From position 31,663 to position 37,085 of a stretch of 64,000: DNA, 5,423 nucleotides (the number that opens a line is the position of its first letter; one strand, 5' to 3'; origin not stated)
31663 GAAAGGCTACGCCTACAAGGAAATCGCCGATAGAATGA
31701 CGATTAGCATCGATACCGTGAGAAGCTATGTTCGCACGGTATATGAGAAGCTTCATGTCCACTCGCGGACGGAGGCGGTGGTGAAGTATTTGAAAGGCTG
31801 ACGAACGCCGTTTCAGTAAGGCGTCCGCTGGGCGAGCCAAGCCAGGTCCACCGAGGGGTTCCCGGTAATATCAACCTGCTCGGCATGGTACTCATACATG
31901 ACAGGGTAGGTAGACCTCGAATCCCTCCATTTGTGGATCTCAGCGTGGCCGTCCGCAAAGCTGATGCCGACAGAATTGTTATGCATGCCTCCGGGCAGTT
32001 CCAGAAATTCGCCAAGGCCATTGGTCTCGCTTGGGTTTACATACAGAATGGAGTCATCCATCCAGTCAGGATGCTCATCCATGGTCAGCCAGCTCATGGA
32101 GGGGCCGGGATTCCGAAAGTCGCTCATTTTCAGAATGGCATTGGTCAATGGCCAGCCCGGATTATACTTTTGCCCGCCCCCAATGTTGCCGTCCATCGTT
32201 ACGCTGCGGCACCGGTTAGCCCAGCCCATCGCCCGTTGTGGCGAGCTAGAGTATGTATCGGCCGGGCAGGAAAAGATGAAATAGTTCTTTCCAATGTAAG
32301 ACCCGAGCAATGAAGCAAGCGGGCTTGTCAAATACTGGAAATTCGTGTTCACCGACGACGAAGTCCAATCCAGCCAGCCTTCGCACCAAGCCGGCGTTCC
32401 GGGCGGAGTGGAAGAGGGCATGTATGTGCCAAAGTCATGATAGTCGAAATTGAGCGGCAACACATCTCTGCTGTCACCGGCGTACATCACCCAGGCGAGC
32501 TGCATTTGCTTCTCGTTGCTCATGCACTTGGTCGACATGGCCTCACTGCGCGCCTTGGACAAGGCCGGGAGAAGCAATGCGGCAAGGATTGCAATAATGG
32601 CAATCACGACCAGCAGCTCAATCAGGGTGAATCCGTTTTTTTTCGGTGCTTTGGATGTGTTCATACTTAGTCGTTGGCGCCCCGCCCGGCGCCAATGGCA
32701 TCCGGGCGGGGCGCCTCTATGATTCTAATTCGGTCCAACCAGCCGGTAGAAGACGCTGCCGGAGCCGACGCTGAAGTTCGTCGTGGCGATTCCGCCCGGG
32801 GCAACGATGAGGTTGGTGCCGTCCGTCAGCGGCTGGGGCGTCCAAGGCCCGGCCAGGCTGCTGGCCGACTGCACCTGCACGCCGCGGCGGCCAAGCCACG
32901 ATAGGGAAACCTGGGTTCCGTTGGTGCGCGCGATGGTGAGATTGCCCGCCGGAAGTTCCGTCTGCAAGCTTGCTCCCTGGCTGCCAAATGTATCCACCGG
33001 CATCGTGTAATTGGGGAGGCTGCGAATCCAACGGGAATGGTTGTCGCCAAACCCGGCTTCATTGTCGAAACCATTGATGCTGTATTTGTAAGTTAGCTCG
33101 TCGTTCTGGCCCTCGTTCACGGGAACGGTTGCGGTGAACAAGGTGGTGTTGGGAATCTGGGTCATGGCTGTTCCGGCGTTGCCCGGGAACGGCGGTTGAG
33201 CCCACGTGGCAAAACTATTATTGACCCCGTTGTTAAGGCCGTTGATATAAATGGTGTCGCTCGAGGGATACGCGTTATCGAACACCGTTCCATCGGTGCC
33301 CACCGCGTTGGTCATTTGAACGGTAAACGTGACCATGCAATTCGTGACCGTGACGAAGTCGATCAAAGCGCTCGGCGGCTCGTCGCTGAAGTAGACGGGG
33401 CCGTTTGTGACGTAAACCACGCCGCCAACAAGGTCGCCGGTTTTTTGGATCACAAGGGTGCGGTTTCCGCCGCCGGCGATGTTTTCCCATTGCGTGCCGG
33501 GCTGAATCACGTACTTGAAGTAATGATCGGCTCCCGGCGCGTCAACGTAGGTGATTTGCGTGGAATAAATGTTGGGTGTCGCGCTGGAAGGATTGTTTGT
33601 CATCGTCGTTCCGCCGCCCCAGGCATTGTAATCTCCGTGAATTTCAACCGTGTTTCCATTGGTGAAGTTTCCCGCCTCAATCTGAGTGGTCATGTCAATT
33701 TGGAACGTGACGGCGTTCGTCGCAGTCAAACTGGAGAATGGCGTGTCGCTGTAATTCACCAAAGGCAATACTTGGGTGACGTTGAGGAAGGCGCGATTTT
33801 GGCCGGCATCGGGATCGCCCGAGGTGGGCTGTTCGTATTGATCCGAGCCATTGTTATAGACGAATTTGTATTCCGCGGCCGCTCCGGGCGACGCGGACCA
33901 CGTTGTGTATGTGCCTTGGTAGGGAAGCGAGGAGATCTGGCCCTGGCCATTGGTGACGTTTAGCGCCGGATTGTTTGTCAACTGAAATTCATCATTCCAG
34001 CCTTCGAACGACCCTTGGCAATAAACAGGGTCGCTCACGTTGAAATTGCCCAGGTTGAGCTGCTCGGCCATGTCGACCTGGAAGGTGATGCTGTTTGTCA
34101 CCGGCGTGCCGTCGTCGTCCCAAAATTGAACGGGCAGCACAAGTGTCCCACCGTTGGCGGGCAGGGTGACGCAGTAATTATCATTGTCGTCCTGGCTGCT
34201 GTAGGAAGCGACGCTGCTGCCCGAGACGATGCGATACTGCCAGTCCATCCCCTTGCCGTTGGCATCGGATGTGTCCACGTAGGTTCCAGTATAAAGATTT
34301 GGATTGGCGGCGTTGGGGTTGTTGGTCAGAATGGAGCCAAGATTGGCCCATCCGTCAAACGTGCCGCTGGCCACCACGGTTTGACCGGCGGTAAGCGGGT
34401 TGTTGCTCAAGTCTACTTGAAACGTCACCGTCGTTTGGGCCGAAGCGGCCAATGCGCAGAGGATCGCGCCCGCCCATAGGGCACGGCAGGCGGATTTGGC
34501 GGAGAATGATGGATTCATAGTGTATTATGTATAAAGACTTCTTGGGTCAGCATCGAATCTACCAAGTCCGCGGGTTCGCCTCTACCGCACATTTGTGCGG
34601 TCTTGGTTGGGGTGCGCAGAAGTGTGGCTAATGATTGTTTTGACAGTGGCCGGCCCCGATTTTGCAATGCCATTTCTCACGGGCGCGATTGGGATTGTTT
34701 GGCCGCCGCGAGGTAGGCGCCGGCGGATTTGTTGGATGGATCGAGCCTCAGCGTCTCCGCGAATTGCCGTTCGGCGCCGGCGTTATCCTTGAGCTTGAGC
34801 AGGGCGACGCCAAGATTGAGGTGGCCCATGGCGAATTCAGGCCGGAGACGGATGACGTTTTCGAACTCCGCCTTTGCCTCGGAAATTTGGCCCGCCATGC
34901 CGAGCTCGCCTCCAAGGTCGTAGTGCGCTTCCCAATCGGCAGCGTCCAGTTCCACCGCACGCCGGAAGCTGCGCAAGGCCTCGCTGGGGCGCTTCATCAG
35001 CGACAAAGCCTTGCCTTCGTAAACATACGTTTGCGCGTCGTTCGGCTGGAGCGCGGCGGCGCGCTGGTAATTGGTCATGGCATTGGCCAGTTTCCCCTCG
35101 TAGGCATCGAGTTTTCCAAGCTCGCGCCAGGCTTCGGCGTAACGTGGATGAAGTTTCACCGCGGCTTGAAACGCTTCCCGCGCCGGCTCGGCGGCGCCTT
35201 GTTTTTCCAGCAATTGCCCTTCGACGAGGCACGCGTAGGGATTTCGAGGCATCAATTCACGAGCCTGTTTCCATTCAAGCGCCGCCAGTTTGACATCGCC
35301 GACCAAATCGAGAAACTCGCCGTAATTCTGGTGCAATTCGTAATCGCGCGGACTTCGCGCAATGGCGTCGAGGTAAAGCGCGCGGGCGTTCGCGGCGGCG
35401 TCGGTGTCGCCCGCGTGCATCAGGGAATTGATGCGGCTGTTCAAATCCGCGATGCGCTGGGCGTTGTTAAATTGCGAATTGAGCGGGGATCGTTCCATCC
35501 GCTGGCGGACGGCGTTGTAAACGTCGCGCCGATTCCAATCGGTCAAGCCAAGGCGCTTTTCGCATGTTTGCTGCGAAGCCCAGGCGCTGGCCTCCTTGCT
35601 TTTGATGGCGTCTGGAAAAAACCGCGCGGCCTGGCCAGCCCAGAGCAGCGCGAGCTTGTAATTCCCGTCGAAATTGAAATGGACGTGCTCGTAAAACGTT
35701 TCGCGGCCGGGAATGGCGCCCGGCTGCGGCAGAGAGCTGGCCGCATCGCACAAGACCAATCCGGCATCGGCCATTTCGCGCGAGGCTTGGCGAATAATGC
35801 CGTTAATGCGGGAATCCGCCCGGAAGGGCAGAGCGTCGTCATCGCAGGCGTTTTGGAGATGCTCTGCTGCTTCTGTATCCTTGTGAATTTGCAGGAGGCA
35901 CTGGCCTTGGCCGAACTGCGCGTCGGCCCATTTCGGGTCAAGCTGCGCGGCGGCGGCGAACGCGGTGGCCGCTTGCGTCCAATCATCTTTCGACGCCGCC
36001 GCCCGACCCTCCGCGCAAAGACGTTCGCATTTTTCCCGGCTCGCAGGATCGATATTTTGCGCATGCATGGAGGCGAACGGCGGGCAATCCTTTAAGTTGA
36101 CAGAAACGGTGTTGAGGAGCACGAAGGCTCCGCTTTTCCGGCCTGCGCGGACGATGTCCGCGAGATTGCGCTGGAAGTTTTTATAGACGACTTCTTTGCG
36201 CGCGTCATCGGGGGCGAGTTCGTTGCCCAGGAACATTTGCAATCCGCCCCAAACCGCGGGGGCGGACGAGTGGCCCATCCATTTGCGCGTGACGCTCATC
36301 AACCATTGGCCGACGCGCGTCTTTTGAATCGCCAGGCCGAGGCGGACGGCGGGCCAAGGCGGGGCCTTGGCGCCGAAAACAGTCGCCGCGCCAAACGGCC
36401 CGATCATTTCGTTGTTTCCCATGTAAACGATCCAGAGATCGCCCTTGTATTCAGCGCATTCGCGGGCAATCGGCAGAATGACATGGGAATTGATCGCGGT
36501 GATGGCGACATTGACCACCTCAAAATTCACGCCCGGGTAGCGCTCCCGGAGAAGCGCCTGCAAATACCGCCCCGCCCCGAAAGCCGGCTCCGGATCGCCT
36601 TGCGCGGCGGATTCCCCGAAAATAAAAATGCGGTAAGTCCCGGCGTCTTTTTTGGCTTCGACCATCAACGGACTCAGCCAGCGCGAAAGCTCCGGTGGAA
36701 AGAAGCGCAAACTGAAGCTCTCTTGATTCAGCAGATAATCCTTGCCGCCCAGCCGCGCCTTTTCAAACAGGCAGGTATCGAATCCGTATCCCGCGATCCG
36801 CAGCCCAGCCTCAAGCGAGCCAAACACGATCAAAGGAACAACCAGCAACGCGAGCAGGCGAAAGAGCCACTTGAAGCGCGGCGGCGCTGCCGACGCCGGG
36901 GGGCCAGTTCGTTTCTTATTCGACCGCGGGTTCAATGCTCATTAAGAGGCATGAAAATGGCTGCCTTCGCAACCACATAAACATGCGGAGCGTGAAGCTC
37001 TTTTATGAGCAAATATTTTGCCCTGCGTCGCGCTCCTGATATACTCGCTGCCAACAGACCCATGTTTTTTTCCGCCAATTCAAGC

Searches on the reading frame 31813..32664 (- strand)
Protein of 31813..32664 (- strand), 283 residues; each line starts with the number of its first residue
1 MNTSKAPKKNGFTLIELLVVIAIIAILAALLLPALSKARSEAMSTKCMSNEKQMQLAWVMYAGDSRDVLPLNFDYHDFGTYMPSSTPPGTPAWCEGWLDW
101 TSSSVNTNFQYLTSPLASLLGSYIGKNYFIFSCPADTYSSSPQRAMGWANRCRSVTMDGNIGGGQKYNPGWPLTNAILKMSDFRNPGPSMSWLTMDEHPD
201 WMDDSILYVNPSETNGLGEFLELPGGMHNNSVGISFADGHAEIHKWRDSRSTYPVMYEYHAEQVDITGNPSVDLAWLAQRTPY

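Call 30: search_protein_families(library=pfam, proteins=[window:31813-32664:-], max_evalue=0.001)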
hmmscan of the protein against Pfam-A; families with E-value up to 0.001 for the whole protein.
window:31813-32664:- (283 aa): 1 family
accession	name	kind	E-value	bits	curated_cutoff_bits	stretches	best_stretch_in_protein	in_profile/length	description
PF07963.17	N_methyl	-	1.3e-09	37.6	21.2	1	8-32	3-27/27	Prokaryotic N-terminal methylation motif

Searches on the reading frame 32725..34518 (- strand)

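Call 26: search_protein_families(library=pfam, proteins=[window:32725-34518:-], max_evalue=0.001)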
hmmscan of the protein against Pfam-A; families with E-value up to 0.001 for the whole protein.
window:32725-34518:- (597 aa): 1 family
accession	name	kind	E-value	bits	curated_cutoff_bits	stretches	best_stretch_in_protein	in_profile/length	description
PF16561.11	AMPK1_CBM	-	8.5e-06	26.3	26.8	0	287-338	10-53/85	Glycogen recognition site of AMP-activated protein kinase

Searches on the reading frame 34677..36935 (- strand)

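Call 26: search_protein_families(library=pfam, proteins=[window:34677-36935:-], max_evalue=0.001)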
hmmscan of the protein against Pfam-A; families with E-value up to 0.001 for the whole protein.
window:34677-36935:- (752 aa): 11 families
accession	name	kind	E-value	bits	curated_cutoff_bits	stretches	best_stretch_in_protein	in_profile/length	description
PF07719.23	TPR_2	-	6e-25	85.7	27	0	600-633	1-34/34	Tetratricopeptide repeat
PF13432.12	TPR_16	-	2.9e-21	76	32.7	3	681-735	10-64/65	Tetratricopeptide repeat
PF13414.12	TPR_11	-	7.1e-21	74.1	26.8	1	613-644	7-38/42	TPR repeat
PF13431.12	TPR_17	-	7.3e-17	60.6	24.4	0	520-548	1-29/34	Tetratricopeptide repeat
PF00515.34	TPR_1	-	2.6e-16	59.1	27.8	0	634-664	1-31/34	Tetratricopeptide repeat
PF13428.12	TPR_14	-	1.2e-11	44.5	23.5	1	573-609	8-44/44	Tetratricopeptide repeat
PF14559.12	TPR_19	-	5e-11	43.2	25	1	681-744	4-66/68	Tetratricopeptide repeat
PF23914.1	TPR_CcmH_CycH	-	6.5e-09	36.3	42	0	595-698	45-151/158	Cytochrome c-type biogenesis protein H TPR domain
PF13181.12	TPR_8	-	2e-08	34.2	25.7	0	640-666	7-33/34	Tetratricopeptide repeat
PF13174.12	TPR_6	-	4.8e-05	24.2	26.3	0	573-597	7-31/33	Tetratricopeptide repeat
PF13472.12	Lipase_GDSL_2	-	9.2e-05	23.5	32.9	0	106-338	2-162/178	GDSL-like Lipase/Acylhydrolase family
